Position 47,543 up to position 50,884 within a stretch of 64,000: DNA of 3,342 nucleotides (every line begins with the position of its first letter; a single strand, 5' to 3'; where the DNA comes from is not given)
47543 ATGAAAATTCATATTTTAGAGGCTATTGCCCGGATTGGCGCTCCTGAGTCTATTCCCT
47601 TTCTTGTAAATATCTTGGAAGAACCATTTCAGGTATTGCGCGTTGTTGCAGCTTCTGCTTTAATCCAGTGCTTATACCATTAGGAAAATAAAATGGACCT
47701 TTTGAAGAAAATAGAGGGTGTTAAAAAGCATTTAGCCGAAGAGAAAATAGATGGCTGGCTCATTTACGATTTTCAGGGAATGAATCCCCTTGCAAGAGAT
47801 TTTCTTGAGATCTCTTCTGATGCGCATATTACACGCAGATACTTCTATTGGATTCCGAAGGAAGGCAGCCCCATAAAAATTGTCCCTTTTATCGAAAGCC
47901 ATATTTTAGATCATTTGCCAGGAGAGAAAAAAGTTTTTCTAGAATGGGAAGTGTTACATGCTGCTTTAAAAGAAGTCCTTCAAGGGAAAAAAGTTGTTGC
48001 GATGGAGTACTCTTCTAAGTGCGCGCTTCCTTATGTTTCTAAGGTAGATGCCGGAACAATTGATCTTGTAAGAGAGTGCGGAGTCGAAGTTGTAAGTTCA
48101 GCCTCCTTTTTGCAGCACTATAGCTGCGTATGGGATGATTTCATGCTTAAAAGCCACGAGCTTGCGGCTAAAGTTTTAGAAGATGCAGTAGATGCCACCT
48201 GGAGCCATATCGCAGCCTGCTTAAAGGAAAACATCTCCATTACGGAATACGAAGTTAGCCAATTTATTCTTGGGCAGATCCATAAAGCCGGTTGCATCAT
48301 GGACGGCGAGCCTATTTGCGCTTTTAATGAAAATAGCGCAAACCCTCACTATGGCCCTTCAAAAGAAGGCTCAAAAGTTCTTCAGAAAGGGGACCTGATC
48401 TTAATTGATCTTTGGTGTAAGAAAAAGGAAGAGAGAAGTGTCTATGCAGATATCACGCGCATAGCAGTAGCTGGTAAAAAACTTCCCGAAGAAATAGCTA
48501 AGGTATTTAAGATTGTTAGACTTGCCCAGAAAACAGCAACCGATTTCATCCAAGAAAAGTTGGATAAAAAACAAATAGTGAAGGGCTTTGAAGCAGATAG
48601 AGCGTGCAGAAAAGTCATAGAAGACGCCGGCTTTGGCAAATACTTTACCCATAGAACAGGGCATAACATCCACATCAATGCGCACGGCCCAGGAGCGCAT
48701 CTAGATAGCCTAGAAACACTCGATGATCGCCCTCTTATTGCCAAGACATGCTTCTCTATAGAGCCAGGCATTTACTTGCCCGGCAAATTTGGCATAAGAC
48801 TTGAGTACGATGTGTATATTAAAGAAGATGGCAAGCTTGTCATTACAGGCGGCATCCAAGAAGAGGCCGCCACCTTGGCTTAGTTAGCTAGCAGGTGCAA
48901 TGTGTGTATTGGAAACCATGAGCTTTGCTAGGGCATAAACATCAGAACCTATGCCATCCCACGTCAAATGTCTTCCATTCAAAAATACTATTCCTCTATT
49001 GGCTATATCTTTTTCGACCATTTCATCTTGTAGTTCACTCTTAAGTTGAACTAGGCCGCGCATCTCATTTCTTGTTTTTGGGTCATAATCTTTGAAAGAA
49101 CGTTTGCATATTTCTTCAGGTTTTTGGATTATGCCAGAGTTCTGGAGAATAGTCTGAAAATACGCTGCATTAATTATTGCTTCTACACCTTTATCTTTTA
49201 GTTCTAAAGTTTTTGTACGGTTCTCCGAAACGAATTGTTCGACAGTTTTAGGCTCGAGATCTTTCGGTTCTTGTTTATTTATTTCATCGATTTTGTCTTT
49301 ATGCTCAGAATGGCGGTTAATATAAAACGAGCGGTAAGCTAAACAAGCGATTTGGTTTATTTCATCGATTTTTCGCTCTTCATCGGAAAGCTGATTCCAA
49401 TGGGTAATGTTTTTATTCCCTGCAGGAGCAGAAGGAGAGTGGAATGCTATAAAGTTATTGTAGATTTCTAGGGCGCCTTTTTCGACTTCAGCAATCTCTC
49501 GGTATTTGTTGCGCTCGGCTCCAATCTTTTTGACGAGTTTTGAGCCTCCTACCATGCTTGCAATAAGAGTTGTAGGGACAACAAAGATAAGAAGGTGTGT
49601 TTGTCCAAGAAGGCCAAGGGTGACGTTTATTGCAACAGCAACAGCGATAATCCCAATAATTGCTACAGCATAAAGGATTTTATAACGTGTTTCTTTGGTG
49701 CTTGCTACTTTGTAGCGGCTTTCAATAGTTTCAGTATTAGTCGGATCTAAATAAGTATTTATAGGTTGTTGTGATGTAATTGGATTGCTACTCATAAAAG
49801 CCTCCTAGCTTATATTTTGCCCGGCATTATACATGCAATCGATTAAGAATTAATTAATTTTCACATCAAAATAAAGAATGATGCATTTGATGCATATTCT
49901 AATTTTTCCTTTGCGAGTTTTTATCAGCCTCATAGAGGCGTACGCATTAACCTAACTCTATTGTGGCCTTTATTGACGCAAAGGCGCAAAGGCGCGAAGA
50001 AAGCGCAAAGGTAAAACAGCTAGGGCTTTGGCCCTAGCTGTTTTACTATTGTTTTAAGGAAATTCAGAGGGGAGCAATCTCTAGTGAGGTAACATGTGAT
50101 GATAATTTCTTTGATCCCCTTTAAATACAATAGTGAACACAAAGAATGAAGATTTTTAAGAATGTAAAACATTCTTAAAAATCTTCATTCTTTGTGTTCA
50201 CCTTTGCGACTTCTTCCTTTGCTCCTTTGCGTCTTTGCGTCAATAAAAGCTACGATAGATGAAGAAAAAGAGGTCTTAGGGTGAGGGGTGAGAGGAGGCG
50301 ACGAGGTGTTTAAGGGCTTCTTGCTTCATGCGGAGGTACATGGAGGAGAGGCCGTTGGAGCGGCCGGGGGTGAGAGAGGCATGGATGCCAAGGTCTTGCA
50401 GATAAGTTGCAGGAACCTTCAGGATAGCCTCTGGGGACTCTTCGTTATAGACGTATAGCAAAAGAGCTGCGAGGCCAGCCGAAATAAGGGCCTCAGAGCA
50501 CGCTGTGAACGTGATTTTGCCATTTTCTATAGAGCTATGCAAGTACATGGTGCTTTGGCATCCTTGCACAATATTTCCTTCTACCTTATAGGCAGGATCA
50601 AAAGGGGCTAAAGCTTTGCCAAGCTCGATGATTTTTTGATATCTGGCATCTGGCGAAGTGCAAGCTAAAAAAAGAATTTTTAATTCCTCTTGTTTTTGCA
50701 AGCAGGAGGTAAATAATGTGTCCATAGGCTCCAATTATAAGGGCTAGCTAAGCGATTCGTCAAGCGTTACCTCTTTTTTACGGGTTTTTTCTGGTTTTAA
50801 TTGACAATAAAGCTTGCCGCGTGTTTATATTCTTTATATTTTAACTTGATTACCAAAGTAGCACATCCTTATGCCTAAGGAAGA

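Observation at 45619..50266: Two inverted copies of a ~306-bp TIR element bracket a 4-kb three-gene segment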

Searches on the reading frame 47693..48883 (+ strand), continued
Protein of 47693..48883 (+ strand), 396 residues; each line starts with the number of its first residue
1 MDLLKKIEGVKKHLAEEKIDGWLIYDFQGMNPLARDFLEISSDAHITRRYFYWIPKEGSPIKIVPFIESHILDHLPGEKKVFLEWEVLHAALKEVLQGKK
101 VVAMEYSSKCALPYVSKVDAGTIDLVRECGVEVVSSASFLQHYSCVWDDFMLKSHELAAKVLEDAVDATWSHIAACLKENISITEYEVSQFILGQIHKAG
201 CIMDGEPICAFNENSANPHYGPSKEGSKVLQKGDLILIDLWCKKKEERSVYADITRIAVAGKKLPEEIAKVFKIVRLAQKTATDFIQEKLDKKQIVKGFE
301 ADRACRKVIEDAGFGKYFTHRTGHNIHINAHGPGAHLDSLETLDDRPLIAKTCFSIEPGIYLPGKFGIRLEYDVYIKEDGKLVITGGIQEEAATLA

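Call 66: find_encoding_contigs(protein=P0122, flank=10000, max_places=6)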
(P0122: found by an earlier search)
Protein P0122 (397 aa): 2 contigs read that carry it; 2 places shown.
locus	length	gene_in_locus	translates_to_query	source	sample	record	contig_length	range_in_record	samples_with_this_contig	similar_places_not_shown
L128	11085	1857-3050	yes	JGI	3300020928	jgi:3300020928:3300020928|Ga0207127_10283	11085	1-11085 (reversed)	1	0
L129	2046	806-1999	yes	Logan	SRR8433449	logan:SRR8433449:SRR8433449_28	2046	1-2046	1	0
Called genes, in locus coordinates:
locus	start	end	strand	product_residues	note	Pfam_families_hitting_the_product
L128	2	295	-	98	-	?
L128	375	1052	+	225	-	PF02777:Sod_Fe_C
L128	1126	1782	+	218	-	PF03734:YkuD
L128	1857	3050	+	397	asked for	-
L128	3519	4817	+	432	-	-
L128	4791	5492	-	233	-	PF02592:Vut_1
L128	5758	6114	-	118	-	PF03647:Tmemb_14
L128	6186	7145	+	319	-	PF01300:Sua5_yciO_yrdC, PF03481:Sua5_C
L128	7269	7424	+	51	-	-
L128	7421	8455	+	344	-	PF08240:ADH_N, PF00107:ADH_zinc_N, PF13602:ADH_zinc_N_2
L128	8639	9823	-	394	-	PF01490:Aa_trans (weak), PF03222:Trp_Tyr_perm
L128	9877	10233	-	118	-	-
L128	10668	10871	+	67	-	-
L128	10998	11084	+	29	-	?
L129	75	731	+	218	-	PF03734:YkuD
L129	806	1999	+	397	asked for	-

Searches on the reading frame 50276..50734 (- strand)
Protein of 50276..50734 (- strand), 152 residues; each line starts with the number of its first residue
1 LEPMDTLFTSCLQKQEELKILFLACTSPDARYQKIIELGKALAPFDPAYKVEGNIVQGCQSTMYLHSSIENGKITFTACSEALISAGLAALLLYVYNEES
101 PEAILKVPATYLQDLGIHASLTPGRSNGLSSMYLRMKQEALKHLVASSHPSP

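Call 7: search_protein_families(library=pfam, proteins=[window:50276-50734:-])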
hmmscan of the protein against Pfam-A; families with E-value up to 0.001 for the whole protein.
window:50276-50734:- (152 aa): 1 family
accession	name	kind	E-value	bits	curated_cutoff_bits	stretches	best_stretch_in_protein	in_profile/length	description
PF02657.20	SufE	-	5.9e-36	123.4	27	1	22-138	4-120/121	Fe-S metabolism associated domain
